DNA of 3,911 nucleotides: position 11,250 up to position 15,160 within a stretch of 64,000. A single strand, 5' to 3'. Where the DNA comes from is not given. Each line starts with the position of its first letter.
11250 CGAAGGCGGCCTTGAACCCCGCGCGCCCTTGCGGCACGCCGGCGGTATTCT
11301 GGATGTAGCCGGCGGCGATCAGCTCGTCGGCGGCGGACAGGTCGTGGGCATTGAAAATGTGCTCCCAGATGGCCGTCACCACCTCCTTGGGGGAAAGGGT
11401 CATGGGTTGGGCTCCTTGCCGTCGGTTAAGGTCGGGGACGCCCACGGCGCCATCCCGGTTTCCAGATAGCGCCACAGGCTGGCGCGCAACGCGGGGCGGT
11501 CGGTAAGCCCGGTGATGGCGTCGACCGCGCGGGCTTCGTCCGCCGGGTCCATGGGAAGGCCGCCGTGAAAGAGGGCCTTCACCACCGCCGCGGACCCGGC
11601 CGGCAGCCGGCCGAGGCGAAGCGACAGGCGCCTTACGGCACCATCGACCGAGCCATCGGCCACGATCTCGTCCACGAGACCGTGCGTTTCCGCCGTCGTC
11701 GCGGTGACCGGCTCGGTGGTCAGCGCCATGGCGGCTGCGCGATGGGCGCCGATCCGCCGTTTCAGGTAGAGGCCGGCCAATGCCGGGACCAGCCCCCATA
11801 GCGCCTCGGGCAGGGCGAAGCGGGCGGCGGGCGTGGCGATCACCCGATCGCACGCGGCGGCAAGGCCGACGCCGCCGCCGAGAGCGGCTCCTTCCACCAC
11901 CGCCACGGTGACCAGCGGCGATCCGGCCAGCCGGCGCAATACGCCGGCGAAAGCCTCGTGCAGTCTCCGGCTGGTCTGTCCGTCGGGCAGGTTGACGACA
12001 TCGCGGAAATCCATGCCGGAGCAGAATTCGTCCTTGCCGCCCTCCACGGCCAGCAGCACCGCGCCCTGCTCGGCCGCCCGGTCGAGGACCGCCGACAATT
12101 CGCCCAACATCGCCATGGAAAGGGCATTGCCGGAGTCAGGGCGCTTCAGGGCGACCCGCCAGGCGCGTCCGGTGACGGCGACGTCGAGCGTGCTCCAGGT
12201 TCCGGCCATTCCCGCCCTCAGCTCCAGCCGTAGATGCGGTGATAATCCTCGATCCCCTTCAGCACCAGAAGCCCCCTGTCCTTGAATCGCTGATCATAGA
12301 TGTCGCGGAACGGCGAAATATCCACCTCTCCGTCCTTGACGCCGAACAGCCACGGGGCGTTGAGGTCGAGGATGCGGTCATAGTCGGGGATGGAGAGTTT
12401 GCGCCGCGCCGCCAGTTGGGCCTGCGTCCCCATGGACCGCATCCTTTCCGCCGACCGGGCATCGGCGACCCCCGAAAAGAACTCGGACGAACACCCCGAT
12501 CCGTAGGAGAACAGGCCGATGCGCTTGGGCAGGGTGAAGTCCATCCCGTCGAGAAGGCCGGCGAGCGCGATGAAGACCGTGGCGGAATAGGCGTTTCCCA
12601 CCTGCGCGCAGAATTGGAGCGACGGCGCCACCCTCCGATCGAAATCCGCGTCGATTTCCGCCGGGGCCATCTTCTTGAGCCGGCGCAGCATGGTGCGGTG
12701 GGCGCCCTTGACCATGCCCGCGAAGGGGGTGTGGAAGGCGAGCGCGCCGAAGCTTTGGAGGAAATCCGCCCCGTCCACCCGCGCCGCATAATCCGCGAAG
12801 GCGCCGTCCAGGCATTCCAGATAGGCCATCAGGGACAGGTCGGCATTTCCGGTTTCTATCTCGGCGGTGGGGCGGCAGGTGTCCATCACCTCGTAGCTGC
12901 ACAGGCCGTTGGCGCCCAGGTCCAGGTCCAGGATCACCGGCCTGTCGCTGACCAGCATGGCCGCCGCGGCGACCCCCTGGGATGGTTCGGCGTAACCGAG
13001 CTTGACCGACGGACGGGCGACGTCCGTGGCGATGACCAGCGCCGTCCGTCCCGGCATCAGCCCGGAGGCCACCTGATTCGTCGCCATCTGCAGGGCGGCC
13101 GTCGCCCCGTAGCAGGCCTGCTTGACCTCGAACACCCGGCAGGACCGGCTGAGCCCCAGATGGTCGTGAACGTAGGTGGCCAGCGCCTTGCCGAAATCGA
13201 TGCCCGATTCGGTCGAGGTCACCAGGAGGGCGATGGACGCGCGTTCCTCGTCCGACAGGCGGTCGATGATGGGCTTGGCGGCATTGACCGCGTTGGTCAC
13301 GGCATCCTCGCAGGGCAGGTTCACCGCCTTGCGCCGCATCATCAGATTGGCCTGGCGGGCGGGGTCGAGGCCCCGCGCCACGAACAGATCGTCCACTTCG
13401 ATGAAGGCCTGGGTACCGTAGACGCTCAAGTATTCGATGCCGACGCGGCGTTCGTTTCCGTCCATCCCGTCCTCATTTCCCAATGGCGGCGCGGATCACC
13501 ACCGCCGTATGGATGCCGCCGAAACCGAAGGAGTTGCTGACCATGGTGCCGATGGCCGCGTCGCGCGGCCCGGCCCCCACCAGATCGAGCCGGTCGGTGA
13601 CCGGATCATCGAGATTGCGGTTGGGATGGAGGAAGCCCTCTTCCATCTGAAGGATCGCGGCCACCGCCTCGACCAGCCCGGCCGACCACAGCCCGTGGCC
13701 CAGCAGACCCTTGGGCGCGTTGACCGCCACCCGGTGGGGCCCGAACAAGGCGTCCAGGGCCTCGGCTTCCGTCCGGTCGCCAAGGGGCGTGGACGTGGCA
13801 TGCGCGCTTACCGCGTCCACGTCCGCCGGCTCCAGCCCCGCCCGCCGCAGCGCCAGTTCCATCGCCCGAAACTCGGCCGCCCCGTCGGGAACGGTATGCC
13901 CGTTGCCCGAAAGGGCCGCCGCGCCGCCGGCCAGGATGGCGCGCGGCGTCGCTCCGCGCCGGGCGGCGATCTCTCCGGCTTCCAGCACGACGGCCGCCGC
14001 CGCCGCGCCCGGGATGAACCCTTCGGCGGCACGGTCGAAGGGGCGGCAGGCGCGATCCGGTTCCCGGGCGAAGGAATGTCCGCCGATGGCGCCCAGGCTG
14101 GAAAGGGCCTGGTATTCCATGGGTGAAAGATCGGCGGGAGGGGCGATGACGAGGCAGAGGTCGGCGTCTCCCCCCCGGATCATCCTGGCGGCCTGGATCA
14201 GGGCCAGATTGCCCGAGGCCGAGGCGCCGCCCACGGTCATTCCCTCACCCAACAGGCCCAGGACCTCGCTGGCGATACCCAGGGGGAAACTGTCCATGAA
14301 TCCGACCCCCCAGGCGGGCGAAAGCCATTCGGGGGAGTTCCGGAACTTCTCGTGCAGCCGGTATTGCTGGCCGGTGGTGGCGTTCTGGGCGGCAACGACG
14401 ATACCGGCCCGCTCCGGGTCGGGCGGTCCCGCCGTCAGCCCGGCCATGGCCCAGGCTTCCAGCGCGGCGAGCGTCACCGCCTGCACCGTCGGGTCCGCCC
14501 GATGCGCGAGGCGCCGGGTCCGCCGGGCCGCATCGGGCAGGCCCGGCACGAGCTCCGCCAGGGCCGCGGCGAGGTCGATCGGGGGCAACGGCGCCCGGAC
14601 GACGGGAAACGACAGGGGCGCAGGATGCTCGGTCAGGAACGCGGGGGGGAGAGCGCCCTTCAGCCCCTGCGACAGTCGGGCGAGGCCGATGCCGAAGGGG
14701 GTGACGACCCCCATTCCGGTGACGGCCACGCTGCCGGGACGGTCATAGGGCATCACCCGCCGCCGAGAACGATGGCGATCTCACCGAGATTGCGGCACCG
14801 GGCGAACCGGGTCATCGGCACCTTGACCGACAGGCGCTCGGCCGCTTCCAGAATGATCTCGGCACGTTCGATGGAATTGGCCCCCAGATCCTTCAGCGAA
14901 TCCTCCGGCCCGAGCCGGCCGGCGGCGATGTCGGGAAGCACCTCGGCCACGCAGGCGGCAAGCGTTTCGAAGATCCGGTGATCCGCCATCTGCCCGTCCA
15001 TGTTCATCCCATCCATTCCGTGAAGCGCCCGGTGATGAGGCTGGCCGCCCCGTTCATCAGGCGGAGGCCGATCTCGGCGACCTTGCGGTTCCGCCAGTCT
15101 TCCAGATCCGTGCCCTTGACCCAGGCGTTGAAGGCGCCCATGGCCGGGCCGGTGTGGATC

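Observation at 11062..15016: HMGS beta-branching cassette with a single crotonase and a SnoaL-like protein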

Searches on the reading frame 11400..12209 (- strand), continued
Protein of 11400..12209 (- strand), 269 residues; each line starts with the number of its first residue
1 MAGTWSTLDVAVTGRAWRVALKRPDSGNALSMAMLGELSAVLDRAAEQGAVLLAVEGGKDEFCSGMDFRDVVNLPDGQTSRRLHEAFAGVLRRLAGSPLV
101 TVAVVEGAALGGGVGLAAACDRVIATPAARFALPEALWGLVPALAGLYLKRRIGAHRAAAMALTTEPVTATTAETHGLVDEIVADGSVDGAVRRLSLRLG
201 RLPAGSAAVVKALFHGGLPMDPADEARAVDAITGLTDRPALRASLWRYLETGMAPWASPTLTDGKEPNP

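Call 62: find_encoding_contigs(protein=P0029, flank=10000, max_places=1)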
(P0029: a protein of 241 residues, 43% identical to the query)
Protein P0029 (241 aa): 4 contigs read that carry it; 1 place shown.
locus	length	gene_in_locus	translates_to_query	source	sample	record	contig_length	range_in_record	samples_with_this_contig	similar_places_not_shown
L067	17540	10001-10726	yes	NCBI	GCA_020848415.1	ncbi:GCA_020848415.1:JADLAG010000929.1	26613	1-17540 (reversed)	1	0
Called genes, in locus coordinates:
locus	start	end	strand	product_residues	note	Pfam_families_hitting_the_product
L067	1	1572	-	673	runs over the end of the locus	PF13229:Beta_helix, PF05048:NosD, PF13229:Beta_helix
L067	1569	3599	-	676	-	PF18764:nos_propeller, PF13473:Cupredoxin_1 (weak)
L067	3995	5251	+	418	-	PF00155:Aminotran_1_2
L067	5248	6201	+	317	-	PF00698:Acyl_transf_1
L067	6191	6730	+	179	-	PF07977:FabA, PF22818:ApeI-like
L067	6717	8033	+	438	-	PF00109:ketoacyl-synt, PF02801:Ketoacyl-synt_C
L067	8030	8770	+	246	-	PF00106:adh_short, PF08659:KR, PF13561:adh_short_C2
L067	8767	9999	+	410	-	PF08540:HMG_CoA_synt_C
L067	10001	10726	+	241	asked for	PF00378:ECH_1, PF16113:ECH_2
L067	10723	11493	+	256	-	PF00378:ECH_1, PF16113:ECH_2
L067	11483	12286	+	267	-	PF00106:adh_short, PF08659:KR (weak), PF13561:adh_short_C2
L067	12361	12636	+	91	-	PF00550:PP-binding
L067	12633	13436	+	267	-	PF00106:adh_short, PF08659:KR (weak), PF13561:adh_short_C2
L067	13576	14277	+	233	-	PF00027:cNMP_binding (weak), PF13545:HTH_Crp_2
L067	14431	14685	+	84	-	PF03683:UPF0175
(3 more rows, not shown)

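Call 63: find_encoding_contigs(protein=P0012, flank=5000, max_places=1)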
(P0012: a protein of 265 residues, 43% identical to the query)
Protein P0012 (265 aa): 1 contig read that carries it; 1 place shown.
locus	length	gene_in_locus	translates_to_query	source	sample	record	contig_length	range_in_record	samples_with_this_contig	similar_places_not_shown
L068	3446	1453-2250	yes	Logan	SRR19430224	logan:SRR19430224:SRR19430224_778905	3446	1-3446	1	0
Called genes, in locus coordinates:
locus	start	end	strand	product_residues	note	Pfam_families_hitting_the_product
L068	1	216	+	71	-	?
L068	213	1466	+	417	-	PF08540:HMG_CoA_synt_C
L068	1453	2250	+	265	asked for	PF00378:ECH_1, PF16113:ECH_2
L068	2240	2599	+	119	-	PF07366:SnoaL, PF12680:SnoaL_2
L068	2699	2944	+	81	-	-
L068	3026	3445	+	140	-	?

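Call 64: search_protein_families(library=pfam, proteins=[L068:3026-3445:+, L068:2699-2944:+, L068:1-216:+, L066:3-179:+], max_evalue=0.01)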
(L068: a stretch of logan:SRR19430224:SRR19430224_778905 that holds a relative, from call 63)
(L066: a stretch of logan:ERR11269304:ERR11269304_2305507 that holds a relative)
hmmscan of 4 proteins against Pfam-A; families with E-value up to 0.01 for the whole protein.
L068:3026-3445:+ (140 aa): 1 family
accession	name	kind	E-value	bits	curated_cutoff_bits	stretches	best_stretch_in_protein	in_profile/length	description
PF00109.32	ketoacyl-synt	-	1.4e-36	126.8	20.8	1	17-139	5-127/252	Beta-ketoacyl synthase, N-terminal domain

L068:2699-2944:+ (81 aa): 0 families

L068:1-216:+ (71 aa): 0 families

L066:3-179:+ (58 aa): 0 families

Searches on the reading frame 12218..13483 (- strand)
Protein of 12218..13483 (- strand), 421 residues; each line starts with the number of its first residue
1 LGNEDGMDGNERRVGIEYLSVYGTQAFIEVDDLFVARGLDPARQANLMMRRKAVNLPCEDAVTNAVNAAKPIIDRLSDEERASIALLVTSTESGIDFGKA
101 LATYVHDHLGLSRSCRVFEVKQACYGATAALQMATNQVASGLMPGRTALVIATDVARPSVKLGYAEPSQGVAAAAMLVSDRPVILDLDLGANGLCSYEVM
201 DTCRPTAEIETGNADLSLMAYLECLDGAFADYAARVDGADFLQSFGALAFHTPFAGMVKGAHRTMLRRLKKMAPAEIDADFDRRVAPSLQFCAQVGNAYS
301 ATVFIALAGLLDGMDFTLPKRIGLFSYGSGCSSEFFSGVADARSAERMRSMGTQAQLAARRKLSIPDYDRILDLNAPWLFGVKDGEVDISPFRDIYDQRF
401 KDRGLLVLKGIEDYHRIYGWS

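Call 4: search_protein_families(library=pfam, proteins=[window:12218-13483:-], max_evalue=0.01)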
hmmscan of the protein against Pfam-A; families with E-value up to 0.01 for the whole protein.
window:12218-13483:- (421 aa): 3 families
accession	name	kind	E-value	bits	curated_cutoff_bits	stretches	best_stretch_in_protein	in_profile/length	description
PF08540.16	HMG_CoA_synt_C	-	9e-19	68.6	25.1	2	278-374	137-240/280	Hydroxymethylglutaryl-coenzyme A synthase C terminal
PF01154.23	HMG_CoA_synt_N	-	3.1e-09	37.4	25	1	14-179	5-170/174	Hydroxymethylglutaryl-coenzyme A synthase N terminal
PF08545.16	ACP_syn_III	-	0.00052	20.3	24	1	118-192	1-79/80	3-Oxoacyl-[acyl-carrier-protein (ACP)] synthase III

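Call 29: search_protein_families(library=ncbifam, proteins=[window:12218-13465:-], max_evalue=0.001)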
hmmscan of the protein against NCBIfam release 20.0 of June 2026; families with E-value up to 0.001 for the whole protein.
window:12218-13465:- (415 aa): 10 families
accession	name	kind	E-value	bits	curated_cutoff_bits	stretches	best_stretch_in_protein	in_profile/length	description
TIGR01835.1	HMG-CoA-S_prok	equivalog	2.8e-74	250.2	360.35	1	8-369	1-352/382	hydroxymethylglutaryl-CoA synthase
NF041302.1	HMG_CoAsyn_Halo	equivalog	6.9e-35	120.9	800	2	7-265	3-264/443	hydroxymethylglutaryl-CoA synthase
TIGR01833.1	HMG-CoA-S_euk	equivalog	7.2e-30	104.5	286.2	2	7-256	4-263/457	hydroxymethylglutaryl-CoA synthase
NF003274.0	PRK04262.1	equivalog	8.1e-23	81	244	2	15-179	10-171/347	hydroxymethylglutaryl-CoA synthase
TIGR00748.1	HMG_CoA_syn_Arc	equivalog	2.3e-15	56.7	353.35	1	9-181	3-172/345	hydroxymethylglutaryl-CoA synthase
NF006720.0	PRK09258.1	equivalog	1e-08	34.9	285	1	57-154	63-157/338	3-oxoacyl-ACP synthase III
NF006829.0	PRK09352.1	subfamily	6.2e-08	32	249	1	50-150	48-144/322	beta-ketoacyl-ACP synthase 3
TIGR00747.1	fabH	subfamily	2.9e-06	26.6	292.1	1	53-156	49-148/322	beta-ketoacyl-ACP synthase III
NF009519.0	PRK12880.1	equivalog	0.00039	19.8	436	1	61-137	66-141/353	beta-ketoacyl-ACP synthase III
NF005308.0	PRK06840.1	equivalog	0.00082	18.5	315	0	6-134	3-131/339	3-oxoacyl-ACP synthase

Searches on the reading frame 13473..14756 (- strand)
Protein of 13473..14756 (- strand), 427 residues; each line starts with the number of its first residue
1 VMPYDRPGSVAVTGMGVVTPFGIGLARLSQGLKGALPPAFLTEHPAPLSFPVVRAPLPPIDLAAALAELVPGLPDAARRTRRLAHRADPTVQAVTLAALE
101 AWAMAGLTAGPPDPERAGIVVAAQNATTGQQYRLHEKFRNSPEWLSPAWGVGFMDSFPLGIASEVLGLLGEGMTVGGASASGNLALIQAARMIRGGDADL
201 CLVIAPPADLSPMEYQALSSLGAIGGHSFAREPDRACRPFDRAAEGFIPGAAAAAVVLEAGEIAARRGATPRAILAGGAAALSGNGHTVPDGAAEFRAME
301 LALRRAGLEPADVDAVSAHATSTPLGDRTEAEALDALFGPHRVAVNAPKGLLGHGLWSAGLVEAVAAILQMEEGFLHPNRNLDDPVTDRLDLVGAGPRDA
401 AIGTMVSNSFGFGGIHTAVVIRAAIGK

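Call 4: search_protein_families(library=pfam, proteins=[window:13473-14756:-], max_evalue=0.01)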
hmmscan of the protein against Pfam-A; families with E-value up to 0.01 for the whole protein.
window:13473-14756:- (427 aa): 3 families
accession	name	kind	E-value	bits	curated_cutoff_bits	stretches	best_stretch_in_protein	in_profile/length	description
PF02801.28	Ketoacyl-synt_C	-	3.8e-29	101.5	20.8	1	278-382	7-118/119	Beta-ketoacyl synthase, C-terminal domain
PF00109.32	ketoacyl-synt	-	6.8e-24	85.3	20.8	1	9-260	3-248/252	Beta-ketoacyl synthase, N-terminal domain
PF22691.2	Thiolase_C_1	-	0.0013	18.9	28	0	79-109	5-35/144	Thiolase C-terminal domain-like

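Call 29: search_protein_families(library=ncbifam, proteins=[window:13473-14753:-], max_evalue=0.001)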
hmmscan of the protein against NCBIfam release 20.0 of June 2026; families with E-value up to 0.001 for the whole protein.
window:13473-14753:- (426 aa): 19 families
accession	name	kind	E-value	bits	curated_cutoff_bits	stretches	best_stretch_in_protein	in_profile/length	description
NF005490.0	PRK07103.1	equivalog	5.1e-126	421.1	445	1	8-422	5-412/414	polyketide beta-ketoacyl:acyl carrier protein synthase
TIGR03150.1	fabF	equivalog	2.3e-61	207.7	493.75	1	9-421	3-407/407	beta-ketoacyl-ACP synthase II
NF005589.0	PRK07314.1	subfamily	1.9e-56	191.6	387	1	9-422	6-411/413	beta-ketoacyl-ACP synthase II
NF004970.0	PRK06333.1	subfamily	2.1e-54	185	525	1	9-421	6-420/424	beta-ketoacyl-ACP synthase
NF005076.0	PRK06501.1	equivalog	3.3e-44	151.5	629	1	163-421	160-421/425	beta-ketoacyl-ACP synthase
NF005916.1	PRK07910.1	equivalog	4.1e-44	151.1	560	1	173-420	166-415/418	KasA/KasB family beta-ketoacyl-ACP synthase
NF006274.0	PRK08439.1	equivalog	1.5e-42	145.9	621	1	90-421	73-404/406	beta-ketoacyl-ACP synthase II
NF058662.1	cispenta_AmcF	equivalog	8.5e-39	133.6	325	1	163-420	114-367/369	cispentacin biosynthesis acyltransferase subunit AmcF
NF005935.0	PRK07967.1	equivalog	8.8e-38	130.2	630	1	94-421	76-402/406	beta-ketoacyl-ACP synthase I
NF006587.0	PRK09116.1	equivalog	8.3e-37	126.9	470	1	166-421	152-405/408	beta-ketoacyl-ACP synthase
NF006618.0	PRK09185.1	subfamily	1.2e-33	116.8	407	1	161-421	144-391/394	beta-ketoacyl-ACP synthase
NF004618.0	PRK05952.1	equivalog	1.2e-33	116.5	455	1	172-421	141-381/384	beta-ketoacyl-ACP synthase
NF006434.0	PRK08722.1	equivalog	1.5e-31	109.7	759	1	62-420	47-411/414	beta-ketoacyl-ACP synthase II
NF045894.1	PKS_plus_SDR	equivalog_domain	8.9e-28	96.5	1740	1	95-384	96-379/1515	type I polyketide synthase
NF041183.1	Pks2_ls1_myc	equivalog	6.5e-21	73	2400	1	81-378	82-369/2086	sulfolipid-1 biosynthesis phthioceranic/hydroxyphthioceranic acid synthase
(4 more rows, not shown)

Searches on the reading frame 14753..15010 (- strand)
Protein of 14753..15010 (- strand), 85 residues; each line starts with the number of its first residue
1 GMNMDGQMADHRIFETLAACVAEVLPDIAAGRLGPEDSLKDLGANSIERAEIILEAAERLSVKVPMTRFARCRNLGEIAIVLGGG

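Call 29: search_protein_families(library=ncbifam, proteins=[window:14753-15010:-], max_evalue=0.001)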
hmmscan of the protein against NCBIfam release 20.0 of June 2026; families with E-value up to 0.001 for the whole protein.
window:14753-15010:- (85 aa): 2 families
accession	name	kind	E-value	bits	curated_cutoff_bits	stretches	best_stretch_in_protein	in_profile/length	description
NF005502.0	PRK07117.1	equivalog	1.6e-23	82.7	79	1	8-82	1-75/82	acyl carrier protein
NF002150.0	PRK00982.1-4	subfamily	0.00097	19.3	66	0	8-66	1-59/80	acyl carrier protein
